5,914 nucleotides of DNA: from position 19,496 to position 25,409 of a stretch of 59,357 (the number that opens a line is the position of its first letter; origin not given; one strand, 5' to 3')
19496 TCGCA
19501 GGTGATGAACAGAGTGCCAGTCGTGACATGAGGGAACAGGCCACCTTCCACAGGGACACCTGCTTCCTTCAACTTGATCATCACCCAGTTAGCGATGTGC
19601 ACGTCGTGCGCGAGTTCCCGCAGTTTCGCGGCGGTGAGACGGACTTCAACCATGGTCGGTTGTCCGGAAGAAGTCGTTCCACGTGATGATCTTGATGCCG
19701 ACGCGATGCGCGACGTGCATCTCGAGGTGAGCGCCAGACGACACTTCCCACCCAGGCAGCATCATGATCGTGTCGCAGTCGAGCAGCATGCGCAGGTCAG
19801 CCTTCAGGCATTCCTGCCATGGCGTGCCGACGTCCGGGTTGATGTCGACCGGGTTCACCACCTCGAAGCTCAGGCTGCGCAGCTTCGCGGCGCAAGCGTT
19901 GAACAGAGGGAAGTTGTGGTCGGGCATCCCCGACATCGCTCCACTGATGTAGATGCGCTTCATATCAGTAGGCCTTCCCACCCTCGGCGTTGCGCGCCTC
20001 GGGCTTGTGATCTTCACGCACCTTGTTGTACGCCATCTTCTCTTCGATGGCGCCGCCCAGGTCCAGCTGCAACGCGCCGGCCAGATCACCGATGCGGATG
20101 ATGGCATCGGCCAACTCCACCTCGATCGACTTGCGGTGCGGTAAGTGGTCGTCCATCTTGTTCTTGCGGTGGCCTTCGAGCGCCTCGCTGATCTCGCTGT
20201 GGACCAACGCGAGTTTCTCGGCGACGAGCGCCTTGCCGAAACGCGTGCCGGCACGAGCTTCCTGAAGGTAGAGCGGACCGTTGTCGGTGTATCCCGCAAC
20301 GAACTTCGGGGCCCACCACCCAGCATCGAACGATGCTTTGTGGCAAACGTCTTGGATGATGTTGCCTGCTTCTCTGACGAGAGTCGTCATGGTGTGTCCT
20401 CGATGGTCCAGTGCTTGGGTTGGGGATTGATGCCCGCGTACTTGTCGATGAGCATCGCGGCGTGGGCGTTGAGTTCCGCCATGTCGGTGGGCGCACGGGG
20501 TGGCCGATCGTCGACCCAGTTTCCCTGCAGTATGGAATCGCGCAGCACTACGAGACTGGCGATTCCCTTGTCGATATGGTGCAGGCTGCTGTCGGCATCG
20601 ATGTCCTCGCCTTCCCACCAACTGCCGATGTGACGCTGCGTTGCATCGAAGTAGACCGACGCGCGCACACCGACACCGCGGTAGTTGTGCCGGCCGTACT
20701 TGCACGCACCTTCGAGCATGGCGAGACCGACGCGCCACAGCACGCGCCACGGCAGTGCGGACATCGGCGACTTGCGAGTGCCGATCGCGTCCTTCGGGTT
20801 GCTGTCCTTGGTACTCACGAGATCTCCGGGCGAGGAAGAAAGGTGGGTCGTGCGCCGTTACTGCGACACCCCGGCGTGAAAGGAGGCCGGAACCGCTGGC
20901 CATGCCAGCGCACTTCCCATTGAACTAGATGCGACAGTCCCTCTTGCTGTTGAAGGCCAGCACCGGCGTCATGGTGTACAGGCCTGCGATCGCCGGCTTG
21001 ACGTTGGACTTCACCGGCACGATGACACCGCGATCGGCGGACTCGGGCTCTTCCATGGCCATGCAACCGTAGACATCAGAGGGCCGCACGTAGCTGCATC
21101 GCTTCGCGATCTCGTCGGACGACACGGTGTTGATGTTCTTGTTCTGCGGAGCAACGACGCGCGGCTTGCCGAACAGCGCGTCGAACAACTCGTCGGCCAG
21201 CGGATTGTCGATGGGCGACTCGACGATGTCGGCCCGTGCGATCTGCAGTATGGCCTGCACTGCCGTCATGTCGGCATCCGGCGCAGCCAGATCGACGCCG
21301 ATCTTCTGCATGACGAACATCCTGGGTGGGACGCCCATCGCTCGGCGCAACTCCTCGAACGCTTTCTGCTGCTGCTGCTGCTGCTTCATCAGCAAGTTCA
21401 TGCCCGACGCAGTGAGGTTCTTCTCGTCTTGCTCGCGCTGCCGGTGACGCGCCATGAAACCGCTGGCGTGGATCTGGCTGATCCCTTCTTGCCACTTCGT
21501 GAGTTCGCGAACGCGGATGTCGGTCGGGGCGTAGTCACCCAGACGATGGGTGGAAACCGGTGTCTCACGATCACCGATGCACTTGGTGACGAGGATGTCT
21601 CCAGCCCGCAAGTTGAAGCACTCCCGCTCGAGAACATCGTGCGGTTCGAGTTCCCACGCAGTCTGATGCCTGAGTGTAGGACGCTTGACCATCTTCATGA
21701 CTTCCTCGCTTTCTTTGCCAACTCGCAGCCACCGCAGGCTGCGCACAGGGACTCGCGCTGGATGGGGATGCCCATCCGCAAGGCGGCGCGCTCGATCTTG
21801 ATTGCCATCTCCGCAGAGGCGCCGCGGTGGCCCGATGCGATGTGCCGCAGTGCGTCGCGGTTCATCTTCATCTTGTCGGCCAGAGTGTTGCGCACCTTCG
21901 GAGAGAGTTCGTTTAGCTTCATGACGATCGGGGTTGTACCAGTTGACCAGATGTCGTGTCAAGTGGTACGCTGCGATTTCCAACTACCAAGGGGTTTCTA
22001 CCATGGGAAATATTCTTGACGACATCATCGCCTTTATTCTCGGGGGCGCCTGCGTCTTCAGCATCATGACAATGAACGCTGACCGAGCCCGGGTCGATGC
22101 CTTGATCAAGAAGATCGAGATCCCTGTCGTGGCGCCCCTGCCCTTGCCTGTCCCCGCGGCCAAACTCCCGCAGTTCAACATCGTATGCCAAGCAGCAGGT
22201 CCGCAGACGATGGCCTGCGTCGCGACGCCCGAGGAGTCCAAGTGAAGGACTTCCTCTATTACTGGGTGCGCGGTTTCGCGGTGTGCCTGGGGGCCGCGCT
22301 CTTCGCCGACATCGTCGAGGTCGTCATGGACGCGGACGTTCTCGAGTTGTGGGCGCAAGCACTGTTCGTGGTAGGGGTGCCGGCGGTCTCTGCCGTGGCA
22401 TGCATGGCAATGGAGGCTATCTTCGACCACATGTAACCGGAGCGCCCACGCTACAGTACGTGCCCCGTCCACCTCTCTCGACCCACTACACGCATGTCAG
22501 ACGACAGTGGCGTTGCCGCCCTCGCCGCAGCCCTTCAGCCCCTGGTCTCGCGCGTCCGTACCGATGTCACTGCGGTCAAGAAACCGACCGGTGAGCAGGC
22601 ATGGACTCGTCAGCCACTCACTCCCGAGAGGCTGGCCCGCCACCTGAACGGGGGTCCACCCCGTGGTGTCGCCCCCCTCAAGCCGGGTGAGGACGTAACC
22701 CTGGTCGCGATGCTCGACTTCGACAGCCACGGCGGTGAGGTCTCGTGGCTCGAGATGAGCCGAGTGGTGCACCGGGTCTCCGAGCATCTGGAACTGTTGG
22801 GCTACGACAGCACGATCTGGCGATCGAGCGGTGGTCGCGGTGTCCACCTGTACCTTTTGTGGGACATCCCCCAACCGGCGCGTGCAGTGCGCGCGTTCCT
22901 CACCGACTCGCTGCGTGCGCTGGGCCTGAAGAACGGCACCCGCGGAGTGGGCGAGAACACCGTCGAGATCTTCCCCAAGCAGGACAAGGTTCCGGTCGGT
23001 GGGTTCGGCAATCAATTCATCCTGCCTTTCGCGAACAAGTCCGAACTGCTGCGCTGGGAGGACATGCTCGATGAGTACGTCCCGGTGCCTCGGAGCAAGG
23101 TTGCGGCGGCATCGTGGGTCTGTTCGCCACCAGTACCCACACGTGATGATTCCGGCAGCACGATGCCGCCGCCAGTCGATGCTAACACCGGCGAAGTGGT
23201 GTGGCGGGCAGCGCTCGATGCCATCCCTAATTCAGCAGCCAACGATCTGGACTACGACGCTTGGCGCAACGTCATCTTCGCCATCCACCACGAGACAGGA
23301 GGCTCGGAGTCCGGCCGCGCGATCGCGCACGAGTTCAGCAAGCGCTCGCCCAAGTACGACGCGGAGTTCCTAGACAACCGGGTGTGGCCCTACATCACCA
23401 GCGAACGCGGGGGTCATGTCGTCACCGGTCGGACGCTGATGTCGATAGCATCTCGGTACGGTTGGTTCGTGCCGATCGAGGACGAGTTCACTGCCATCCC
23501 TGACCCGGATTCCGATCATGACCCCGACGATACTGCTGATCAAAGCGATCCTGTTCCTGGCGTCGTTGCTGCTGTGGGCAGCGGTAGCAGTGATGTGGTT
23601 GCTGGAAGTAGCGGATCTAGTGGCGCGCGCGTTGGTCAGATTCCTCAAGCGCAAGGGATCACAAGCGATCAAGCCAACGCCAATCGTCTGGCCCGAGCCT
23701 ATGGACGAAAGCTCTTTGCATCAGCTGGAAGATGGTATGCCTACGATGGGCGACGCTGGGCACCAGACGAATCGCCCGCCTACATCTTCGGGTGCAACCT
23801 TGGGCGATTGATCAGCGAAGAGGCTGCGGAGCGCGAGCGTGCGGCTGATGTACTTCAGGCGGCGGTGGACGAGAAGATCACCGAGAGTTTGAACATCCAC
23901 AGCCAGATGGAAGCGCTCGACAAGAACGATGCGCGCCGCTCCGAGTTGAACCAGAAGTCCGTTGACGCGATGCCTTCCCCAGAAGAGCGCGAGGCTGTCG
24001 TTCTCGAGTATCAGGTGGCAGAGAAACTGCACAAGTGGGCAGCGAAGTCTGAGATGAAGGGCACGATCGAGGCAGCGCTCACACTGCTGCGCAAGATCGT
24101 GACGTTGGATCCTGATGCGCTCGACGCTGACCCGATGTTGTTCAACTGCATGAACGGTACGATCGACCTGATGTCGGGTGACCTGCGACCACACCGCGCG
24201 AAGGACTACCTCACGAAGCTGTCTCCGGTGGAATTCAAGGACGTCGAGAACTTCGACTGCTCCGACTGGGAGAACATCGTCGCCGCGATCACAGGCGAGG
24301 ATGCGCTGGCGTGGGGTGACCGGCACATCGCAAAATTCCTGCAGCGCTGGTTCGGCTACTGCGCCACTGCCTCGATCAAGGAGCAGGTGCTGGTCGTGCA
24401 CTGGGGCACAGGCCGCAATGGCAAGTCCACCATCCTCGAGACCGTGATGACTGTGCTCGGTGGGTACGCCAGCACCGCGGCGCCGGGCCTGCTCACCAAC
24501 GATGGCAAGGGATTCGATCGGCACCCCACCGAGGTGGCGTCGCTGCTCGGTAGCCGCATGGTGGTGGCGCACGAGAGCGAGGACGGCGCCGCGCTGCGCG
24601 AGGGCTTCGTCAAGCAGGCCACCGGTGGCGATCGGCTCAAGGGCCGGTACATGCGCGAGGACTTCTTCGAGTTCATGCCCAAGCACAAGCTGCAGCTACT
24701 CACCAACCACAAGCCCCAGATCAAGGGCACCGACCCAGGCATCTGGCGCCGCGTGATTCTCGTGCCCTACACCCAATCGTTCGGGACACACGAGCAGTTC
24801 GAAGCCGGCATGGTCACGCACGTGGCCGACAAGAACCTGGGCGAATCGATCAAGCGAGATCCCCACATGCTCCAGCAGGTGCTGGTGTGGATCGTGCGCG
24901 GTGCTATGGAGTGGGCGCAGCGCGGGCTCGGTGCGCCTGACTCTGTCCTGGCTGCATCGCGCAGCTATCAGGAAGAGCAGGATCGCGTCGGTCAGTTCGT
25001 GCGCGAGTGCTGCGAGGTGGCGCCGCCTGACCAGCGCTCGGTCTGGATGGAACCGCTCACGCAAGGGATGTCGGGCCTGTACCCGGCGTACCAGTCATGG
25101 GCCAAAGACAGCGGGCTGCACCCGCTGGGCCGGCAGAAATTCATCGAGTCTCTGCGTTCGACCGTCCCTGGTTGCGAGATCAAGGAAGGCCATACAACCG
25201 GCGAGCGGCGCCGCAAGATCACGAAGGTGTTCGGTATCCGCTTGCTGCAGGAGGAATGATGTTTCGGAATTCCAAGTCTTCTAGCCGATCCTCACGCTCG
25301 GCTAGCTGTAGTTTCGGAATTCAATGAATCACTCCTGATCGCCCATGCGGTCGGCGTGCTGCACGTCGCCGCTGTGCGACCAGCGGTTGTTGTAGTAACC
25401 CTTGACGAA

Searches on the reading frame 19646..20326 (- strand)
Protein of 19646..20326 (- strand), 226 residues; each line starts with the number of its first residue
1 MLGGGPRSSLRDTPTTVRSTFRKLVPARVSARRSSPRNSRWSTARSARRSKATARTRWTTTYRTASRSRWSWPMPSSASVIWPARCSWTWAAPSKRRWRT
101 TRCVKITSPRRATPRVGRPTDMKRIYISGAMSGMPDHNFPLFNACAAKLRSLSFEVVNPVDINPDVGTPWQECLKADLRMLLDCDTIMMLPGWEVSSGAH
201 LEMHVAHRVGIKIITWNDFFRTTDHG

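Call 48: search_protein_families(library=pfam, proteins=[window:19646-20326:-], max_evalue=0.01)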
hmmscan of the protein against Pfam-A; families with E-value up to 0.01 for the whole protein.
window:19646-20326:- (226 aa): 2 families
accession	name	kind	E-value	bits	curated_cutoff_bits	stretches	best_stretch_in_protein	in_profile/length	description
PF14359.12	DUF4406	-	9.6e-24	84.1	22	1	124-214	2-90/91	Domain of unknown function (DUF4406)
PF05014.21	Nuc_deoxyrib_tr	-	0.0006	20.4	28.8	1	125-222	1-102/117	Nucleoside 2-deoxyribosyltransferase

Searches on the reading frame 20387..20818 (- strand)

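Call 48: search_protein_families(library=pfam, proteins=[window:20387-20818:-], max_evalue=0.01)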
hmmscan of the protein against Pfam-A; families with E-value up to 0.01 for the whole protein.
window:20387-20818:- (143 aa): 1 family
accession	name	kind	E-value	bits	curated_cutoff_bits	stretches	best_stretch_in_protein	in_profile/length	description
PF18909.5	dGTP_diPhyd_N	-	1.1e-22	80.2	27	1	6-105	1-99/99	dATP/dGTP diphosphohydrolase, N-terminal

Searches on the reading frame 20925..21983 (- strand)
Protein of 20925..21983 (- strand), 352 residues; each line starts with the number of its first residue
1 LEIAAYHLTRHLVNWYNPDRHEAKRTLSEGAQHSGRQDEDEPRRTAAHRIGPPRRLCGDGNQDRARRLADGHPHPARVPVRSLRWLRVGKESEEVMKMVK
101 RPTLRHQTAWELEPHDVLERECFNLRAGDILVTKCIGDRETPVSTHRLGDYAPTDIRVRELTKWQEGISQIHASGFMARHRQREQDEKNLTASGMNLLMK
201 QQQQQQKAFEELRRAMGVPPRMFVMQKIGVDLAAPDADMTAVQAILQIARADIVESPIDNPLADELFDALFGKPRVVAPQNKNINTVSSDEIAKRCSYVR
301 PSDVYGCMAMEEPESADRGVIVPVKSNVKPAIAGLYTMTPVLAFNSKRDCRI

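Call 13: search_protein_families(library=phrogs, proteins=[window:20925-21983:-], max_evalue=0.001)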
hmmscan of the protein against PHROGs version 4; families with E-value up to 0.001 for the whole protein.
window:20925-21983:- (352 aa): 0 families

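Call 48: search_protein_families(library=pfam, proteins=[window:20925-21983:-], max_evalue=0.01)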
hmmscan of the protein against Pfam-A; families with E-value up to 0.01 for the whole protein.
window:20925-21983:- (352 aa): 0 families

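Call 69: search_solved_structures(query=window:20925-21983:-, max_evalue=1)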
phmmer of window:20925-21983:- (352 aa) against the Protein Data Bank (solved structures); distinct sequences matched with E-value up to 1: 2.
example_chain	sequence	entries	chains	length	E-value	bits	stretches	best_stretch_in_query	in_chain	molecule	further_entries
6m75_A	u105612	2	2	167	0.54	13.1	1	128-205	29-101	RNA-binding motif, single-stranded-interacting protein 1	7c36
5kci_A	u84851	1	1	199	0.68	12.7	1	188-245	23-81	Uncharacterized protein YPL067C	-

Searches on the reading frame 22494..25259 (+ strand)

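Call 13: search_protein_families(library=phrogs, proteins=[window:22494-25259:+], max_evalue=0.001)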
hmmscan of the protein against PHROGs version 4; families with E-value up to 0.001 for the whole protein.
window:22494-25259:+ (921 aa): 12 families
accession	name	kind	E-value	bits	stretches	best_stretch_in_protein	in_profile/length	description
phrog_16950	-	DNA, RNA and nucleotide metabolism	9.4e-145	484.6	2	482-919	417-840/843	DNA primase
phrog_1156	-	DNA, RNA and nucleotide metabolism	9.6e-101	339.7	1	239-906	232-814/855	DNA primase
phrog_2478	-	DNA, RNA and nucleotide metabolism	2.8e-90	304.6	2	499-889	456-820/854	DNA polymerase/primase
phrog_6088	-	DNA, RNA and nucleotide metabolism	3.7e-84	284.6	1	390-890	332-745/772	DNA primase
phrog_1829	-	DNA, RNA and nucleotide metabolism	2e-79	268.7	1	484-899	368-745/772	DNA primase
phrog_1883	-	DNA, RNA and nucleotide metabolism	6.5e-61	207.6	1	391-872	275-711/756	DNA helicase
phrog_864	-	DNA, RNA and nucleotide metabolism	4.3e-51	175.4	1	524-909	265-620/1064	DNA primase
phrog_7601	-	unknown function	1.8e-26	94.2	1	631-903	20-257/289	-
phrog_21866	-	DNA, RNA and nucleotide metabolism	3.4e-08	34.3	1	29-173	31-165/538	primase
phrog_16213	-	DNA, RNA and nucleotide metabolism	3.9e-07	29.7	1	511-899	279-643/732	DNA primase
phrog_29234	-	unknown function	5.3e-07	29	1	239-332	245-329/887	-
phrog_5362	-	DNA, RNA and nucleotide metabolism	0.00025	21.5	0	151-179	211-239/280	DNA primase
